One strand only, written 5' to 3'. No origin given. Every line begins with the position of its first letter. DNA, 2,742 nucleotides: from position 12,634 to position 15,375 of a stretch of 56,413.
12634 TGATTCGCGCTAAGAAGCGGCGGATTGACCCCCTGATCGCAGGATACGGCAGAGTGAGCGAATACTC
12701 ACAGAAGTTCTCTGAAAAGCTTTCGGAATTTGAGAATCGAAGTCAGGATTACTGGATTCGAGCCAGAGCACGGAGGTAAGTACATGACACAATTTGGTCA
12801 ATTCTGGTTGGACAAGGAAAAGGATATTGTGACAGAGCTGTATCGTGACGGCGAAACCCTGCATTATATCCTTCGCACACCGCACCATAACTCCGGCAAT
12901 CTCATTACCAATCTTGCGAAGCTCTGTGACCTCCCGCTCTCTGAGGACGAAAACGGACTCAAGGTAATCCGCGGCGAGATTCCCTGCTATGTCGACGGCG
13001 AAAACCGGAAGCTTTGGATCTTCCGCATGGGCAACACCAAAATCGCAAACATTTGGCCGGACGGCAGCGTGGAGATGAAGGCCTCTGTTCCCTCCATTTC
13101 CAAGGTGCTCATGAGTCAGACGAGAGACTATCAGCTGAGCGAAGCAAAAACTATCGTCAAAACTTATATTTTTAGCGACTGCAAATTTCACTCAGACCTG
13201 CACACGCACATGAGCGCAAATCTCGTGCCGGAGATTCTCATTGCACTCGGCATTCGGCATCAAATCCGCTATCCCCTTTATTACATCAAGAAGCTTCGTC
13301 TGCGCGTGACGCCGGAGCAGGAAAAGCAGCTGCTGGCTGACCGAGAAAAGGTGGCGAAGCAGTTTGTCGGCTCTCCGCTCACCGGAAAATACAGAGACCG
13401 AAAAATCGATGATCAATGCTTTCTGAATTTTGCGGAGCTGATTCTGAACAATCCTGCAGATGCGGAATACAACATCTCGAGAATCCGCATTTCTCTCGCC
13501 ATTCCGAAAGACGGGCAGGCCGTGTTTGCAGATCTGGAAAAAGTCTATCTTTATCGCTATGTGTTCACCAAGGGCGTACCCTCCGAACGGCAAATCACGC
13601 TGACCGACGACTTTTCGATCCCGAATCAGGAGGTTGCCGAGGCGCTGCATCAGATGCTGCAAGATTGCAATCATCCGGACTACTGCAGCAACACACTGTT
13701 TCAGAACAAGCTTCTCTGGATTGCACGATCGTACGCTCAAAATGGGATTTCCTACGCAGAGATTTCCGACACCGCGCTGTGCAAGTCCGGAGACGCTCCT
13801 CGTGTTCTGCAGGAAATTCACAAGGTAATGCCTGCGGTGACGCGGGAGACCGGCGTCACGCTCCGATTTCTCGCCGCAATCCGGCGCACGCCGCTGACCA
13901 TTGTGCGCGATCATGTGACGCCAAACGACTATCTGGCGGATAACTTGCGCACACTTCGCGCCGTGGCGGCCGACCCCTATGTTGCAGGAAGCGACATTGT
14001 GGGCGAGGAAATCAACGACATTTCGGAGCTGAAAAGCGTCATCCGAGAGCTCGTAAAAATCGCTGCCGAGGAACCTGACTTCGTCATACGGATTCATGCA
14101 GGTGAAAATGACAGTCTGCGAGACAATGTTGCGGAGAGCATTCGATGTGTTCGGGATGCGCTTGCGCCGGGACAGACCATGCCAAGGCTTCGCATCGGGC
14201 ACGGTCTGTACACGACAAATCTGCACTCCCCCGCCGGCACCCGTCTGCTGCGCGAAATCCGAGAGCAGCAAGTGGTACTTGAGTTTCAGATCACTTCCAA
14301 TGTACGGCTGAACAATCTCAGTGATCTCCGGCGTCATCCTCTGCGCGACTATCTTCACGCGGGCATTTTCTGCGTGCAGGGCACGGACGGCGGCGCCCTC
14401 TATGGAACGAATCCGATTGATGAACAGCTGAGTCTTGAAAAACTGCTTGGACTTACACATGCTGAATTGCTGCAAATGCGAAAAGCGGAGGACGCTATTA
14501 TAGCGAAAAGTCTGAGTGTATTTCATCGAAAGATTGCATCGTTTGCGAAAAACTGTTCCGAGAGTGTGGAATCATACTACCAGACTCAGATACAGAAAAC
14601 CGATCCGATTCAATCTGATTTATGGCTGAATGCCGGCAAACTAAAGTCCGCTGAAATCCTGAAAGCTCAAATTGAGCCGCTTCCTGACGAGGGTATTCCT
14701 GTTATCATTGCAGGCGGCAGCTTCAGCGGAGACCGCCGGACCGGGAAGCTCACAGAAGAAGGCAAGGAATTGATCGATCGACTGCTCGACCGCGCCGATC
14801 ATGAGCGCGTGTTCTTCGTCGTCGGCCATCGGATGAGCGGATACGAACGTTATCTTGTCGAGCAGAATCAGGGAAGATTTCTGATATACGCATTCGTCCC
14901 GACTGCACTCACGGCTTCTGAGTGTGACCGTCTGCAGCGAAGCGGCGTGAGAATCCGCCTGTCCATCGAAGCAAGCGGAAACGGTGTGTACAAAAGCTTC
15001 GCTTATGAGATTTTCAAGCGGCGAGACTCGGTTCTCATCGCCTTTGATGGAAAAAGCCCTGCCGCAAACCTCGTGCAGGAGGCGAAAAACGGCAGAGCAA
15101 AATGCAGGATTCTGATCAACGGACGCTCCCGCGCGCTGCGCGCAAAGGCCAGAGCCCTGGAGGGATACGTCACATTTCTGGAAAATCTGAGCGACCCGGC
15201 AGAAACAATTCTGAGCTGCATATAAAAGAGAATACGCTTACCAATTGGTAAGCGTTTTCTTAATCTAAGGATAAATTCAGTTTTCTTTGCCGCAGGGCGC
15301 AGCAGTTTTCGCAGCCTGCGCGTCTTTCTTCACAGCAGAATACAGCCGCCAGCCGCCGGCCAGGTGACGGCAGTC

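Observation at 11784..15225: Two-gene operon: HD phosphohydrolase plus giant adenosine-deaminase-fold fusion protein, a candidate uncharacterised nucleotide-targeting (defence-like) module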

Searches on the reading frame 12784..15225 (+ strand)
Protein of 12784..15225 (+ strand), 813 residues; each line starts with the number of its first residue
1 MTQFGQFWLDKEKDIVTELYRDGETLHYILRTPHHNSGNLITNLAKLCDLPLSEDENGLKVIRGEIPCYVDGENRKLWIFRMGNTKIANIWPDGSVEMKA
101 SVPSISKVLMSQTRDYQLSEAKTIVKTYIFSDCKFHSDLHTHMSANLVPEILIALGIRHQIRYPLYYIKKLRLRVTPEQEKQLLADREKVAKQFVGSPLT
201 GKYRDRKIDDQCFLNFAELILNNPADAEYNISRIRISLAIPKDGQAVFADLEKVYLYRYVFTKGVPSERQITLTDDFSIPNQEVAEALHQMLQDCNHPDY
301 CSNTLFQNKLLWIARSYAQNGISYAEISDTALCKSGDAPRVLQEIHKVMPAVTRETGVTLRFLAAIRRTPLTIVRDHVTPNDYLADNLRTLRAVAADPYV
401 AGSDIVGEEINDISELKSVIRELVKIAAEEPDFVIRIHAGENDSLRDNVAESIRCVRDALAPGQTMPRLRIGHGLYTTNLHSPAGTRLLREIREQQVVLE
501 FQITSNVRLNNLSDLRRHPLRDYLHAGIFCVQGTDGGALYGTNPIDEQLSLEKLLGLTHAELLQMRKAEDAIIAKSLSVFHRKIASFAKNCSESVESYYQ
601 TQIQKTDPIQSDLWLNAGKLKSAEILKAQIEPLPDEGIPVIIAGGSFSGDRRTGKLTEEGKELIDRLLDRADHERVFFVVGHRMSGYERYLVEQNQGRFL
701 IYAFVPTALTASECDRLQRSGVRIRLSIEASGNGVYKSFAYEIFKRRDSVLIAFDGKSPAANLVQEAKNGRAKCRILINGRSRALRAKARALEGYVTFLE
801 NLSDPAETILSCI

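Call 3: search_protein_families(library=pfam, proteins=[window:12784-15225:+], max_evalue=1)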
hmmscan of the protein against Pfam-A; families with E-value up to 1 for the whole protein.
window:12784-15225:+ (813 aa): 2 families
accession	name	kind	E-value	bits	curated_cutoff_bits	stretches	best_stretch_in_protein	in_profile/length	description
PF00962.28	A_deaminase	-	9.7e-17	61.5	27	1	314-567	78-307/330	Adenosine deaminase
PF01979.26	Amidohydro_1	-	0.0055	16.4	25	1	418-544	135-258/345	Amidohydrolase family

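Call 4: search_protein_families(library=padloc, proteins=[window:12784-15225:+], max_evalue=1)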
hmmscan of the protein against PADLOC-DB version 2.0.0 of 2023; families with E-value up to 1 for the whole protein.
window:12784-15225:+ (813 aa): 1 family
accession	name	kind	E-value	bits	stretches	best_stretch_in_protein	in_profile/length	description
PDLC01908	CARF5--CARF_ADA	-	8.4e-09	32.8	1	312-566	338-572/605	-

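Call 5: search_protein_families(library=ncbifam, proteins=[window:12784-15225:+], max_evalue=1)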
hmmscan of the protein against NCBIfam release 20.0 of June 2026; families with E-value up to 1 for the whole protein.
window:12784-15225:+ (813 aa): 10 families
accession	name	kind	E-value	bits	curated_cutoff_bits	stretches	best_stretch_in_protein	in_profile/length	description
TIGR01430.1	aden_deam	equivalog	5.3e-13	48.7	216.55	2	315-567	78-303/323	adenosine deaminase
NF006848.0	PRK09358.1-3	equivalog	2e-11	43.8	426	1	340-566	106-302/325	adenosine deaminase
NF006846.0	PRK09358.1-1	equivalog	3.5e-11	42.7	459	1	428-567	187-310/333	adenosine deaminase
NF006854.0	PRK09358.3-1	equivalog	2.7e-09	36.6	530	1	456-568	211-315/344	adenosine deaminase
NF006849.0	PRK09358.1-5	equivalog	3.2e-08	33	494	1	468-567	223-317/350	adenosine deaminase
TIGR01431.1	adm_rel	subfamily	8.5e-08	31.4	315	1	399-547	289-423/479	adenosine deaminase-related growth factor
NF006850.0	PRK09358.1-6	equivalog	2.3e-07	30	419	1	469-567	214-307/334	adenosine deaminase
NF006847.0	PRK09358.1-2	equivalog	1.3e-06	27.5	412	1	393-566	167-331/364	adenosine deaminase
NF006859.0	PRK09358.3-6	equivalog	0.001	18.3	549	1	487-544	217-274/299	adenosine deaminase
NF006856.0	PRK09358.3-3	equivalog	0.0028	16.8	510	1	389-567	150-308/316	adenosine deaminase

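Call 6: search_solved_structures(query=window:12784-15225:+, max_evalue=1, show_alignments=2)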
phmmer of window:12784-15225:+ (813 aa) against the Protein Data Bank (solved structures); distinct sequences matched with E-value up to 1: 10.
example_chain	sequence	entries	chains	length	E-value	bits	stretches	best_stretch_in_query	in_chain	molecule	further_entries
3ou8_A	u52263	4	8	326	1.4e-05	26.8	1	485-575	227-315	Adenosine deaminase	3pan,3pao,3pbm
6ii7_A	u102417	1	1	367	3.1e-05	25.6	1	432-566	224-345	Adenosine deaminase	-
6n9m_A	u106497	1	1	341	4.5e-05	25.1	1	470-565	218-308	Adenosine deaminase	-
6n91_A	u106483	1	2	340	5.9e-05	24.7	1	467-562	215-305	Adenosine deaminase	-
3ewd_A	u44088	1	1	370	0.00022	22.8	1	431-566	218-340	Adenosine deaminase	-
3ewc_A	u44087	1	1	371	0.00022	22.8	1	431-566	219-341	Adenosine deaminase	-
2pgf_A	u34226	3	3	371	0.00023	22.8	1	431-566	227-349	adenosine deaminase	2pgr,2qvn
3rys_A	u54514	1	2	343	0.0027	19.3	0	486-556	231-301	Adenosine deaminase 1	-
3lgd_A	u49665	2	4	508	0.0062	18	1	395-546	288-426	Adenosine deaminase CECR1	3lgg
2amx_A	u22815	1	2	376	0.0081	17.7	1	469-561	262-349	adenosine deaminase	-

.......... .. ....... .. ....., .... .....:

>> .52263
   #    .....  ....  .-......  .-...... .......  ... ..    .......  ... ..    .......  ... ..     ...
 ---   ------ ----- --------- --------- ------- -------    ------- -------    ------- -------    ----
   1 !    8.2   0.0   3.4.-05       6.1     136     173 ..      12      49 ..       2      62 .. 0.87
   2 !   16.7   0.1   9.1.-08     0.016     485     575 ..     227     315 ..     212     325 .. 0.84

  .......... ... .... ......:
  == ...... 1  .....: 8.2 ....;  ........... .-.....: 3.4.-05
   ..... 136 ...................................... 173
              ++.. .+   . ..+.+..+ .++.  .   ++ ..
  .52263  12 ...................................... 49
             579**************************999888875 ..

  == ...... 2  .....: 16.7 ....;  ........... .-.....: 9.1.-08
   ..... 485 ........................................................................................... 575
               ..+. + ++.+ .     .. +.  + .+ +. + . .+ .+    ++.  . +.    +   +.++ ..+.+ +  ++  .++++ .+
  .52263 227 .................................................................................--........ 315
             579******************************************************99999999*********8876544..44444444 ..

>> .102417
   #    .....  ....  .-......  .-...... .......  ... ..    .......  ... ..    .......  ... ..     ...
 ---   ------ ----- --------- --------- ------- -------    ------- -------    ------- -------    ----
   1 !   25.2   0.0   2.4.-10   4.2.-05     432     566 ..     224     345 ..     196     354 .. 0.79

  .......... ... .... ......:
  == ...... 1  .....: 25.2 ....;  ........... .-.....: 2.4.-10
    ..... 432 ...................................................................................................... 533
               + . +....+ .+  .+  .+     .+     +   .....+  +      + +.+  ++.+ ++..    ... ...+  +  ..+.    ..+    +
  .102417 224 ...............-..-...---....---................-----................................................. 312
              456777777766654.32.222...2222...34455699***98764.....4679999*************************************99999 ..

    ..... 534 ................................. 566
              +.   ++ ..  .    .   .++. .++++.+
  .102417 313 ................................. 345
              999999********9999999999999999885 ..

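Call 8: find_homologous_proteins(query=window:12784-15225:+, max_evalue=0.001)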
Query window:12784-15225:+ (813 aa): 5578 proteins with E <= 0.001 among 8000 candidates; the best 120 are listed.
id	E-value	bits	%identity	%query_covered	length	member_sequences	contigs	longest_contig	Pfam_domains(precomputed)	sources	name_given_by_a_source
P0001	0.0e+0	1819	99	100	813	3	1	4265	PF00962.29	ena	-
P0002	0.0e+0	1542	83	100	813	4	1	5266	PF00962.29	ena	-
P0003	0.0e+0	1499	81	100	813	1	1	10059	PF00962.29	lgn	-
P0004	0.0e+0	1411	76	100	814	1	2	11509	PF00962.29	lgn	-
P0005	0.0e+0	1364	73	100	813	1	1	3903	PF00962.29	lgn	-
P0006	0.0e+0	1318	72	100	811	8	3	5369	PF00962.29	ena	-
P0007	0.0e+0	1316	71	100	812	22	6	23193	PF00962.29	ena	-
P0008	0.0e+0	1296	71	100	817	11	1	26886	PF00962.29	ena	-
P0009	0.0e+0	1295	71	100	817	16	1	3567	PF00962.29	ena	-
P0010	0.0e+0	1293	71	100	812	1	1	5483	PF00962.29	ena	-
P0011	0.0e+0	1292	70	100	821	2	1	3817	PF00962.29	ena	-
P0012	0.0e+0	1290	71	100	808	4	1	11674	PF00962.29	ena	-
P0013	0.0e+0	1289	72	100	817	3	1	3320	PF00962.29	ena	-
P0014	0.0e+0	1289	71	100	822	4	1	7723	PF00962.29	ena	-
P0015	0.0e+0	1285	71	99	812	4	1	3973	PF00962.29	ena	-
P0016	0.0e+0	1285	71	100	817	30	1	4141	PF00962.29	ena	-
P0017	0.0e+0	1283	70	100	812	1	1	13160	PF00962.29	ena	-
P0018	0.0e+0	1277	70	100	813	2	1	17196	PF00962.29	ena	-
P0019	0.0e+0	1257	69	100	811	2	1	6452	PF00962.29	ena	-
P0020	0.0e+0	1253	69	100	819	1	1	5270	PF00962.29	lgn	-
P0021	0.0e+0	1251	68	100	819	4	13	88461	PF00962.29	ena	-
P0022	0.0e+0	1251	68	100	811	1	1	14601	PF00962.29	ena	-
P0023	0.0e+0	1248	69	100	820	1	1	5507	PF00962.29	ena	-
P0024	0.0e+0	1248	68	100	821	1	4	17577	PF00962.29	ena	-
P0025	0.0e+0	1247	69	100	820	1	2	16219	PF00962.29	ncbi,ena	-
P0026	0.0e+0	1247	69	100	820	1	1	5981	PF00962.29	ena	-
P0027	0.0e+0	1246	69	100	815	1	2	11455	PF00962.29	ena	-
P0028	0.0e+0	1246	69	100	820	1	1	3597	PF00962.29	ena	-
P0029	0.0e+0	1246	69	100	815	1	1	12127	PF00962.29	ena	-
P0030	0.0e+0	1245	69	100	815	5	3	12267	PF00962.29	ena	-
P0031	0.0e+0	1244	68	100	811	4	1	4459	PF00962.29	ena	-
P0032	0.0e+0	1243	69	100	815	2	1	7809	PF00962.29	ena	-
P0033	0.0e+0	1243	69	100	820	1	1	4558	PF00962.29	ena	-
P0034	0.0e+0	1243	69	100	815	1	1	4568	PF00962.29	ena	-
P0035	0.0e+0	1243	69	100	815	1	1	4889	PF00962.29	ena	-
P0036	0.0e+0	1243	67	100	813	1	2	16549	PF00962.29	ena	-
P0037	0.0e+0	1242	69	100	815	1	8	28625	PF00962.29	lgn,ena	-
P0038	0.0e+0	1242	69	100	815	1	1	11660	PF00962.29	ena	-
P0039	0.0e+0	1241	69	100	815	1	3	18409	PF00962.29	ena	-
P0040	0.0e+0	1241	69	100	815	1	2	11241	PF00962.29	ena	-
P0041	0.0e+0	1240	69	100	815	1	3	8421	PF00962.29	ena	-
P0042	0.0e+0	1240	68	100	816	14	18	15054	PF00962.29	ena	-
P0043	0.0e+0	1239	69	100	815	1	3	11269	PF00962.29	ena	-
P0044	0.0e+0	1238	69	100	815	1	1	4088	PF00962.29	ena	-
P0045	0.0e+0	1236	68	100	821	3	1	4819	PF00962.29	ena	-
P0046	0.0e+0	1234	68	100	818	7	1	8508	PF00962.29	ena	-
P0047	0.0e+0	1233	68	100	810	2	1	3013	PF00962.29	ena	-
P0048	0.0e+0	1233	68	100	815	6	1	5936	PF00962.29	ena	-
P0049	0.0e+0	1228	68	100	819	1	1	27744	PF00962.29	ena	-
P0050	0.0e+0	1226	67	100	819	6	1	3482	PF00962.29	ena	-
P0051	0.0e+0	1226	68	100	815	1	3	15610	PF00962.29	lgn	-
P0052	0.0e+0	1225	67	100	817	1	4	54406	PF00962.29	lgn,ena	-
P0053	0.0e+0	1225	68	100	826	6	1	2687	PF00962.29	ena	-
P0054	0.0e+0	1225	68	100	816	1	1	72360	PF00962.29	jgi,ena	-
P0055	0.0e+0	1225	67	100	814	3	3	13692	PF00962.29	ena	-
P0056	0.0e+0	1224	69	98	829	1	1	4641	PF00962.29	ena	-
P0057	0.0e+0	1223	67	100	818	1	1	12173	PF00962.29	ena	-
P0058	0.0e+0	1223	69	98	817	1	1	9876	PF00962.29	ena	-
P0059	0.0e+0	1223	67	100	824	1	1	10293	PF00962.29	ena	-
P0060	0.0e+0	1222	68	100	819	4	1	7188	PF00962.29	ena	-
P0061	0.0e+0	1221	68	100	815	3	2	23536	PF00962.29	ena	-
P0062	0.0e+0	1221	67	100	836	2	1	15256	PF00962.29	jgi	-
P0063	0.0e+0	1221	67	100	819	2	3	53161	PF00962.29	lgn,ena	-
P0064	0.0e+0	1220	68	100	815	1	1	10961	PF00962.29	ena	-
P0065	0.0e+0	1220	68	100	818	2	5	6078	PF00962.29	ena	-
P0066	0.0e+0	1220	67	100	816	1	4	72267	PF00962.29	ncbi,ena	-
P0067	0.0e+0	1217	67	99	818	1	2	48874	PF00962.29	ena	-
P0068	0.0e+0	1217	66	100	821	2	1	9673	PF00962.29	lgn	-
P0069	0.0e+0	1215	68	100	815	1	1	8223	PF00962.29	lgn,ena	-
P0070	0.0e+0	1215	67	98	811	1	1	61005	PF00962.29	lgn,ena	-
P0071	0.0e+0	1215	67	100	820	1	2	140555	PF00962.29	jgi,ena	-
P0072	0.0e+0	1214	67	100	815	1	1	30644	PF00962.29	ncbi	ncbi:MAG: adenosine deaminase [Clostridia bacterium]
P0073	0.0e+0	1214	67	100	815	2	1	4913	PF00962.29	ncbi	-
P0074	0.0e+0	1213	67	100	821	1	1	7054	PF00962.29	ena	-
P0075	0.0e+0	1213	67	100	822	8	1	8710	PF00962.29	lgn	-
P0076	0.0e+0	1213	66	100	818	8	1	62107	PF00962.29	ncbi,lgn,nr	ncbi:MAG: adenosine deaminase [Eubacteriales bacterium]|nr:adenosine deaminase [Eubacteriales bacter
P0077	0.0e+0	1213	67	100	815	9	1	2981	PF00962.29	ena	-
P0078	0.0e+0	1213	67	100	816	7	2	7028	PF00962.29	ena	-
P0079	0.0e+0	1213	67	100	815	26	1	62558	PF00962.29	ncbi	-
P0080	0.0e+0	1213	66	100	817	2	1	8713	PF00962.29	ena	-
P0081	0.0e+0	1212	67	100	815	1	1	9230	PF00962.29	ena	-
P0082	0.0e+0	1211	67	100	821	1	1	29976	PF00962.29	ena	-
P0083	0.0e+0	1210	66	100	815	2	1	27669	PF00962.29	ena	-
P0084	0.0e+0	1210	67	100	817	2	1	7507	PF00962.29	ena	-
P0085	0.0e+0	1208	66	100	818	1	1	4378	PF00962.29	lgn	-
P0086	0.0e+0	1208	66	100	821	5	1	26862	PF00962.29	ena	-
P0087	0.0e+0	1207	66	100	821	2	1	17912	PF00962.29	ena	-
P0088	0.0e+0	1207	67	100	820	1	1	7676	PF00962.29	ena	-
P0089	0.0e+0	1206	66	100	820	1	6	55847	PF00962.29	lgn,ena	-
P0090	0.0e+0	1206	67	100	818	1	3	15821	PF00962.29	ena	-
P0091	0.0e+0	1206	66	100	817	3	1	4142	PF00962.29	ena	-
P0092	0.0e+0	1205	66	100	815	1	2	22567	PF00962.29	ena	-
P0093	0.0e+0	1204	66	100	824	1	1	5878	PF00962.29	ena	-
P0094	0.0e+0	1204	67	99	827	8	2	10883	PF00962.29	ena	-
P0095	0.0e+0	1203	68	98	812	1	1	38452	PF00962.29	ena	-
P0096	0.0e+0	1203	67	100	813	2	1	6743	PF00962.29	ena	-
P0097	0.0e+0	1203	66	100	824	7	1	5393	PF00962.29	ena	-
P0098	0.0e+0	1202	69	98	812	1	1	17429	PF00962.29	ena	-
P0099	0.0e+0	1202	68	98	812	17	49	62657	PF00962.29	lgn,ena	-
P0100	0.0e+0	1202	68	98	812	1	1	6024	PF00962.29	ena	-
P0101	0.0e+0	1201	66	100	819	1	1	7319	PF00962.29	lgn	-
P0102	0.0e+0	1201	68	98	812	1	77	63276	PF00962.29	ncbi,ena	-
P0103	0.0e+0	1201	68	98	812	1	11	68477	PF00962.29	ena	-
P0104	0.0e+0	1201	67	100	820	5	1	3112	PF00962.29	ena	-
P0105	0.0e+0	1201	68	98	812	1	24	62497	PF00962.29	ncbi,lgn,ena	-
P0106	0.0e+0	1200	68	98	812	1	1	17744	PF00962.29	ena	-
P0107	0.0e+0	1200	68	98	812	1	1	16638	PF00962.29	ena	-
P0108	0.0e+0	1200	68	98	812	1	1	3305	PF00962.29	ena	-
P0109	0.0e+0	1200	68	98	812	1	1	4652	PF00962.29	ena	-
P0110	0.0e+0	1200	68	98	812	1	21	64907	PF00962.29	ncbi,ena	-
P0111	0.0e+0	1200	68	98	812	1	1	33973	PF00962.29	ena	-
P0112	0.0e+0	1200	68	98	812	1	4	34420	PF00962.29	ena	-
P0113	0.0e+0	1200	66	100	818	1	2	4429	PF00962.29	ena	-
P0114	0.0e+0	1199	68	98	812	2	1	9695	PF00962.29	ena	-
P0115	0.0e+0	1199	68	98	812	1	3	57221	PF00962.29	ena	-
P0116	0.0e+0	1199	68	98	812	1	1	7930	PF00962.29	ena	-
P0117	0.0e+0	1199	68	98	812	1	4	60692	PF00962.29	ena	-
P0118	0.0e+0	1199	68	98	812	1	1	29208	PF00962.29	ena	-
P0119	0.0e+0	1199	68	98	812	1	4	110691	PF00962.29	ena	-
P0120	0.0e+0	1199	68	98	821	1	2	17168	PF00962.29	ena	-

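Call 9: find_encoding_contigs(protein=P0071, flank=10000, max_places=3)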
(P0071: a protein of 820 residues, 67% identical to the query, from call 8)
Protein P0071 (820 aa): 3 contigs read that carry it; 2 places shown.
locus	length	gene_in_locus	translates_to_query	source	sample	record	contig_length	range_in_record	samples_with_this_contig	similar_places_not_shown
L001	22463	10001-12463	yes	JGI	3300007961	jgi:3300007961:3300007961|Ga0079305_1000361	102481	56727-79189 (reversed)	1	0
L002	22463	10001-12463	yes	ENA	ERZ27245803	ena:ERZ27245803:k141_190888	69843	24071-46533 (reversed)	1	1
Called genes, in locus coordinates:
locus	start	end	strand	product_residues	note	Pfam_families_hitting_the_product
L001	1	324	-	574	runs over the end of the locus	PF01554:MatE (weak), PF01943:Polysacc_synt, PF03023:MurJ, PF13440:Polysacc_synt_3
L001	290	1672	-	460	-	PF00890:FAD_binding_2 (faint), PF01266:DAO (faint), PF01946:Thi4 (weak), PF03486:HI0933_like (faint), PF07992:Pyr_redox_2 (faint), PF13738:Pyr_redox_3 (faint), PF21688:FAD-depend_C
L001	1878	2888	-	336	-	-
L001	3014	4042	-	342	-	PF00044:Gp_dh_N, PF02800:Gp_dh_C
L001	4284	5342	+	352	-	PF02518:HATPase_c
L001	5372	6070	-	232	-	PF13560:HTH_31, PF01381:HTH_3, PF00717:Peptidase_S24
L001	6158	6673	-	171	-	PF01812:5-FTHF_cyc-lig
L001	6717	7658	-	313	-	PF13191:AAA_16 (weak), PF00485:PRK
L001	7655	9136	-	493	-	PF04055:Radical_SAM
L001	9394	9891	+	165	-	PF02559:CarD_TRCF_RID (weak)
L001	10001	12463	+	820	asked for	PF00962:A_deaminase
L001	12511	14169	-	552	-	PF03485:Arg_tRNA_synt_N, PF00750:tRNA-synt_1d, PF00133:tRNA-synt_1 (faint), PF05746:DALR_1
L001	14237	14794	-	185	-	PF13302:Acetyltransf_3, PF13420:Acetyltransf_4, PF00583:Acetyltransf_1, PF13673:Acetyltransf_10, PF13508:Acetyltransf_7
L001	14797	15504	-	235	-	PF01661:Macro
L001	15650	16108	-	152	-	PF13240:Zn_Ribbon_1, PF27618:Zn_ribbon_GTF2H2 (faint), PF09685:MamF_MmsF (weak)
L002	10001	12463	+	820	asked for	PF00962:A_deaminase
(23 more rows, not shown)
